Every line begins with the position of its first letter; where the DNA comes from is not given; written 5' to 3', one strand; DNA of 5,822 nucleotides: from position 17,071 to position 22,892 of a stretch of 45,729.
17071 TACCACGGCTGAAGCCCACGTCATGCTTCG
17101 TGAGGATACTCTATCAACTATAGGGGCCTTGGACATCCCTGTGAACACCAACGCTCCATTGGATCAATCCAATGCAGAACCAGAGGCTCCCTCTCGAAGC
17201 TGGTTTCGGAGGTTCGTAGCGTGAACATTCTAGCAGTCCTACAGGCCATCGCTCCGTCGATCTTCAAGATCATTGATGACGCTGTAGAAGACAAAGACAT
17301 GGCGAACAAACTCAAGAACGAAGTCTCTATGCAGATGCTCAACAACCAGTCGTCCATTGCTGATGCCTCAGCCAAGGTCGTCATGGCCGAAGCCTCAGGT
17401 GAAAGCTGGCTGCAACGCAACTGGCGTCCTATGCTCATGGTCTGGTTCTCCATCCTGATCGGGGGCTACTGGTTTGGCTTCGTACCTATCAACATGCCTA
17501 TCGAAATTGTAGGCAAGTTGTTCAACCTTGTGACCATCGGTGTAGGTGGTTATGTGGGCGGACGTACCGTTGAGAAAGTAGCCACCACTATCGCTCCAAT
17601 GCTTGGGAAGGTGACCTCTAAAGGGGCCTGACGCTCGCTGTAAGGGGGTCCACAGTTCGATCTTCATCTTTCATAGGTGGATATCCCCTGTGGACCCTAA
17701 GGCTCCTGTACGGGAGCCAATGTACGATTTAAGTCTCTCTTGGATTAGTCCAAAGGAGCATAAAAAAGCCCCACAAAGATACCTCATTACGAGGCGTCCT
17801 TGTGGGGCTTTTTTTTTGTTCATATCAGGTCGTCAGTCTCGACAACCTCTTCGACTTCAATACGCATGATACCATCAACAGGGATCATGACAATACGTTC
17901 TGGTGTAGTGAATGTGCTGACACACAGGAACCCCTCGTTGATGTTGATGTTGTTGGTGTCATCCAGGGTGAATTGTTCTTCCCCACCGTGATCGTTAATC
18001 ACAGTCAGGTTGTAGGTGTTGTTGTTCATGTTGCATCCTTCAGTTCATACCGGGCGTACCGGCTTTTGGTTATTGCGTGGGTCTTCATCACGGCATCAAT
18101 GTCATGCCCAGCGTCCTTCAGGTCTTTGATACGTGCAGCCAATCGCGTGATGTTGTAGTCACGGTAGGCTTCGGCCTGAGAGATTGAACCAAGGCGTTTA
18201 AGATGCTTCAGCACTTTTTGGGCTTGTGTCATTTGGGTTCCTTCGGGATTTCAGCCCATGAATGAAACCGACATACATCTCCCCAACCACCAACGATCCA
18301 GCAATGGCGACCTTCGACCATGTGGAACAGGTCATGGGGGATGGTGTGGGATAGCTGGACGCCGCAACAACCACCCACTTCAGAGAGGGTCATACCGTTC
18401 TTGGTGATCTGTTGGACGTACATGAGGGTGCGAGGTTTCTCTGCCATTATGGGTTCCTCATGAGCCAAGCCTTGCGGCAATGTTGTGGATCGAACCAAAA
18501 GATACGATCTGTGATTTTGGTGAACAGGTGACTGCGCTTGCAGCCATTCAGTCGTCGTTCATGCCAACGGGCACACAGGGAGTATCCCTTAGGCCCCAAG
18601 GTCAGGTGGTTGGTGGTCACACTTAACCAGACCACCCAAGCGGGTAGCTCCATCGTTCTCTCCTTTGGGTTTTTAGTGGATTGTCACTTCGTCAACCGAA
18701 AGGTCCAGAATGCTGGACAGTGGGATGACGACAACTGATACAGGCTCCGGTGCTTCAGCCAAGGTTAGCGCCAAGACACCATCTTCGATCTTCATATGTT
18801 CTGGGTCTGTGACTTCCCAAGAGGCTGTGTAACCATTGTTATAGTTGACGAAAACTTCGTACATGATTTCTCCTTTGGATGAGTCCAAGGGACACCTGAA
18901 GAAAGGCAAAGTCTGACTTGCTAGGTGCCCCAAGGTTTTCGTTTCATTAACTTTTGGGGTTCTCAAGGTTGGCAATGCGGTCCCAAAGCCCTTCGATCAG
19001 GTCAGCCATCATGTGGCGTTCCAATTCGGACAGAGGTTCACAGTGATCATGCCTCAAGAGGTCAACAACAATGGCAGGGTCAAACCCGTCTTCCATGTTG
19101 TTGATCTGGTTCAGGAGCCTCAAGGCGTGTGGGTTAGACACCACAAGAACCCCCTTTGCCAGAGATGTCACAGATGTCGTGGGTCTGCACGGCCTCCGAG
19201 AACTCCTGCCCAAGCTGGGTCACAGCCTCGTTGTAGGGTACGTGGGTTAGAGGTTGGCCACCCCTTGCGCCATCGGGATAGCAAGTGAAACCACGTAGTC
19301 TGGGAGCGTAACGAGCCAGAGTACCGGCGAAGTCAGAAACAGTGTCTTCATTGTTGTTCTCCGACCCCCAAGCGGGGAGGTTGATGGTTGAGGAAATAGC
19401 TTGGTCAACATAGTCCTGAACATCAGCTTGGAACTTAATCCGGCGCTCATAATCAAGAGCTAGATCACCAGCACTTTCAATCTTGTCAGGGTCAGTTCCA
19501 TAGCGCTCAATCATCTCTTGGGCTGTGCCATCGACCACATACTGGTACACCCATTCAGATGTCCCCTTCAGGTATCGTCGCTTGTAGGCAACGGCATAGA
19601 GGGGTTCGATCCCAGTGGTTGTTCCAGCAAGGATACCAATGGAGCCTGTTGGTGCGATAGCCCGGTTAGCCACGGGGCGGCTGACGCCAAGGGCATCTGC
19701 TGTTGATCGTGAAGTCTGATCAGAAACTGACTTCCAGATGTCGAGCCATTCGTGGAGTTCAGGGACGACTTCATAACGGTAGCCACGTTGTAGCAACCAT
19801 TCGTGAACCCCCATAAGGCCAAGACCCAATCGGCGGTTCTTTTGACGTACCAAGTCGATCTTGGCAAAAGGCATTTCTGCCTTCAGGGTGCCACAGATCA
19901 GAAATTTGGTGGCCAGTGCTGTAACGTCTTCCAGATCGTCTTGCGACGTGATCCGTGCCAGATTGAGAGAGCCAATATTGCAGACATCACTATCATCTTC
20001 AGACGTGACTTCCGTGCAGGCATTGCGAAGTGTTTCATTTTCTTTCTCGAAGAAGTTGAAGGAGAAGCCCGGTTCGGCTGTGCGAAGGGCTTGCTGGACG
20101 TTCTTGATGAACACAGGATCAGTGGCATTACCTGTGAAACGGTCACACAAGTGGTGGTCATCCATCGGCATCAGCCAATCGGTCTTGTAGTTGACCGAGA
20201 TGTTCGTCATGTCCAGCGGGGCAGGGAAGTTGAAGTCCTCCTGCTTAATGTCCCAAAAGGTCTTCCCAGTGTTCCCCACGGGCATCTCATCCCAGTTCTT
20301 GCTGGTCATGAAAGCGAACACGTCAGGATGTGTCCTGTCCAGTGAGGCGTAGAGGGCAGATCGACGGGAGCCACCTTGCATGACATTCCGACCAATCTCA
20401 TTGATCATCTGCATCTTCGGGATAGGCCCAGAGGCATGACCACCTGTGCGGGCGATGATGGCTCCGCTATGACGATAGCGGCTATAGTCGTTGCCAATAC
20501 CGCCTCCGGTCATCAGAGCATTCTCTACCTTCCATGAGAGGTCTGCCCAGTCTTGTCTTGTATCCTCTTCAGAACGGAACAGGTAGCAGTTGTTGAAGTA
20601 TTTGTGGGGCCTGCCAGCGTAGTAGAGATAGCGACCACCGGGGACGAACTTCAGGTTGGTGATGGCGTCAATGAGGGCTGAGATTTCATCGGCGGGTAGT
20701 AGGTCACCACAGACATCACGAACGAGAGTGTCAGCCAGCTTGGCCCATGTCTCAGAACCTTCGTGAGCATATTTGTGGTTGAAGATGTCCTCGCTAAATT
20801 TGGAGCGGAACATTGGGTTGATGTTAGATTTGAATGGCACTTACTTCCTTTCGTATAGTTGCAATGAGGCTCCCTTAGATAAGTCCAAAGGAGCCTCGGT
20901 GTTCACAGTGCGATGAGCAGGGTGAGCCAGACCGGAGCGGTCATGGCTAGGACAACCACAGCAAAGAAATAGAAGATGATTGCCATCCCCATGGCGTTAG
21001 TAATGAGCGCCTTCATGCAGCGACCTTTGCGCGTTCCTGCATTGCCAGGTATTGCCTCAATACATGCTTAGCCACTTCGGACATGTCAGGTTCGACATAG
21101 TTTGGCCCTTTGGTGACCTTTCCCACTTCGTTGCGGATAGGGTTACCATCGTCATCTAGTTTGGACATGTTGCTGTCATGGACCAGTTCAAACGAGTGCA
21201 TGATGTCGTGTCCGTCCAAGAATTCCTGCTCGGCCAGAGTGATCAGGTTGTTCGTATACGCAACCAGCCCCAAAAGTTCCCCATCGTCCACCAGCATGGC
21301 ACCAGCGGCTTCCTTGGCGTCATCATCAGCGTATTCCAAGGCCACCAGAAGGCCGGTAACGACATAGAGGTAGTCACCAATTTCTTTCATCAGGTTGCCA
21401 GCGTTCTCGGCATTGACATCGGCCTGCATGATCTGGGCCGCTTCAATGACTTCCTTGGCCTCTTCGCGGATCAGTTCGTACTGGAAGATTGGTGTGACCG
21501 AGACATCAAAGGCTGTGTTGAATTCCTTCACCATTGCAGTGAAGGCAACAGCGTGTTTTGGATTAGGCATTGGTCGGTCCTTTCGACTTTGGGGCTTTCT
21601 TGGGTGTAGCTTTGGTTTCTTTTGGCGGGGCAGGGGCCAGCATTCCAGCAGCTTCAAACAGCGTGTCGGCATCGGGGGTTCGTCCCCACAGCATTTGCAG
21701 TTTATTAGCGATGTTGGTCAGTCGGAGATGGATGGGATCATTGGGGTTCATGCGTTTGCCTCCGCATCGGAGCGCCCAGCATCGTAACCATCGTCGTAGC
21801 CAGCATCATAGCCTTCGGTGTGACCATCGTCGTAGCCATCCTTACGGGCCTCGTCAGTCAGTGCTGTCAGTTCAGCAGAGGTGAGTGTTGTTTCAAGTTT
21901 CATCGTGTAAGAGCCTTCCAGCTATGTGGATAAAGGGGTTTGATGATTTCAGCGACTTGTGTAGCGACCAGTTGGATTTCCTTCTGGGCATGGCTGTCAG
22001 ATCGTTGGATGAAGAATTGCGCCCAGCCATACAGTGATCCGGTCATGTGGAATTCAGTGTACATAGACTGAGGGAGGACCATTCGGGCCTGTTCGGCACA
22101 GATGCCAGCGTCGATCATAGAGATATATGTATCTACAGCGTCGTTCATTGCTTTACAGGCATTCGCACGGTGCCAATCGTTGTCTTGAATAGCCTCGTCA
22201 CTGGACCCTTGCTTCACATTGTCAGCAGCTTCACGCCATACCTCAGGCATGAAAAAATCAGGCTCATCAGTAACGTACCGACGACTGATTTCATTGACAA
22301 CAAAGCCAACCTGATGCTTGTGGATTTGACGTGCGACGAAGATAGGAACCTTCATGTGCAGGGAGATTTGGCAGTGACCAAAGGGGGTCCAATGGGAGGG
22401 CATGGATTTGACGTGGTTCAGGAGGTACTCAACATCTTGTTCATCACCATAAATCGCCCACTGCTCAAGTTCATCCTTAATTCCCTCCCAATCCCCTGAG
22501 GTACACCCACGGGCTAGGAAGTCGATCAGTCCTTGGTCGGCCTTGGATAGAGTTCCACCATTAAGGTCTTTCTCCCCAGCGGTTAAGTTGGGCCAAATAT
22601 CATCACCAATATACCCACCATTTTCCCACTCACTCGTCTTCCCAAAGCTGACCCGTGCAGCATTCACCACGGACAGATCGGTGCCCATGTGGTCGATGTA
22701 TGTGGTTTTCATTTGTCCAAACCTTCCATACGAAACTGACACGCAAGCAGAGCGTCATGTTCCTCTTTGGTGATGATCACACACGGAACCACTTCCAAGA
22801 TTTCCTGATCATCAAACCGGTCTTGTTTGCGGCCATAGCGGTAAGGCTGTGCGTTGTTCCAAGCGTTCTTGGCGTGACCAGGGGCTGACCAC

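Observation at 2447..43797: A 28-copy palindromic element TTGGA-N4-TCCAA occupies every intergenic gap longer than ~20 nt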

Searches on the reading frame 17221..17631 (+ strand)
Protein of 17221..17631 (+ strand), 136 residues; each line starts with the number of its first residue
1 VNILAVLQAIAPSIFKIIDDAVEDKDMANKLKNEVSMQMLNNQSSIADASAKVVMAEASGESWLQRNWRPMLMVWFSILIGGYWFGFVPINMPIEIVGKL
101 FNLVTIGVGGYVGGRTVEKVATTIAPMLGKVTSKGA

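Call 88: search_protein_families(library=phrogs, proteins=[window:17221-17631:+], max_evalue=0.001)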
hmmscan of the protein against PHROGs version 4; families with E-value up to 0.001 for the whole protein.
window:17221-17631:+ (136 aa): 1 family
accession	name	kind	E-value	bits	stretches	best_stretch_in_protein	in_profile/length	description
phrog_3427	-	lysis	1.7e-26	93.9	1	2-123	3-138/141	holin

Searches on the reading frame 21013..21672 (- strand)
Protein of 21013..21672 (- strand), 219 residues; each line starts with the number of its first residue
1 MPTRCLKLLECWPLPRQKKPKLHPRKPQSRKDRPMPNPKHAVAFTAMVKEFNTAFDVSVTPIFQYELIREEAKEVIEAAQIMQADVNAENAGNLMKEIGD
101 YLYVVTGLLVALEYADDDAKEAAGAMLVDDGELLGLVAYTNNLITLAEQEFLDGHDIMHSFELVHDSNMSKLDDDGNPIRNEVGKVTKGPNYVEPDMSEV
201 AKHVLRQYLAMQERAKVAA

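Call 88: search_protein_families(library=phrogs, proteins=[window:21013-21672:-], max_evalue=0.001)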
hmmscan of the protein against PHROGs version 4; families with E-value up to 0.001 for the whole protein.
window:21013-21672:- (219 aa): 2 families
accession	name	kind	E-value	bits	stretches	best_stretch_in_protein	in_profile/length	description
phrog_671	-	other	1.3e-29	104.3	1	34-204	528-660/678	nucleotide pyrophosphohydrolase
phrog_4159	-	other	5.3e-06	26.9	1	154-203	201-258/270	nucleotide pyrophosphohydrolase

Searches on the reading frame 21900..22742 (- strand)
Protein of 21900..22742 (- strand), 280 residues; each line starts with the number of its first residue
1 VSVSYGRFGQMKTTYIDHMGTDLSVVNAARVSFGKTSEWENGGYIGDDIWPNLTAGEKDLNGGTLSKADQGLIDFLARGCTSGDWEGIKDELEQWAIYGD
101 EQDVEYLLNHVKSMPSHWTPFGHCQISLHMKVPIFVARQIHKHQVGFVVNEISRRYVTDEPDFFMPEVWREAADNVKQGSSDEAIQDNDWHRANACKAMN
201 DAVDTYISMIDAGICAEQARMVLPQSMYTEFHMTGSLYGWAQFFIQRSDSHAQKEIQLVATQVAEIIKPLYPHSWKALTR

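Call 13: search_protein_families(library=pfam, proteins=[window:21900-22742:-], max_evalue=0.001)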
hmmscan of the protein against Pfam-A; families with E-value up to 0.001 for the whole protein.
window:21900-22742:- (280 aa): 1 family
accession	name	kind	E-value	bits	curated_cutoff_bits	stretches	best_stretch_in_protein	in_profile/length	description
PF02511.20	Thy1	-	1.5e-40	139.5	24.8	1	69-273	9-191/191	Thymidylate synthase complementing protein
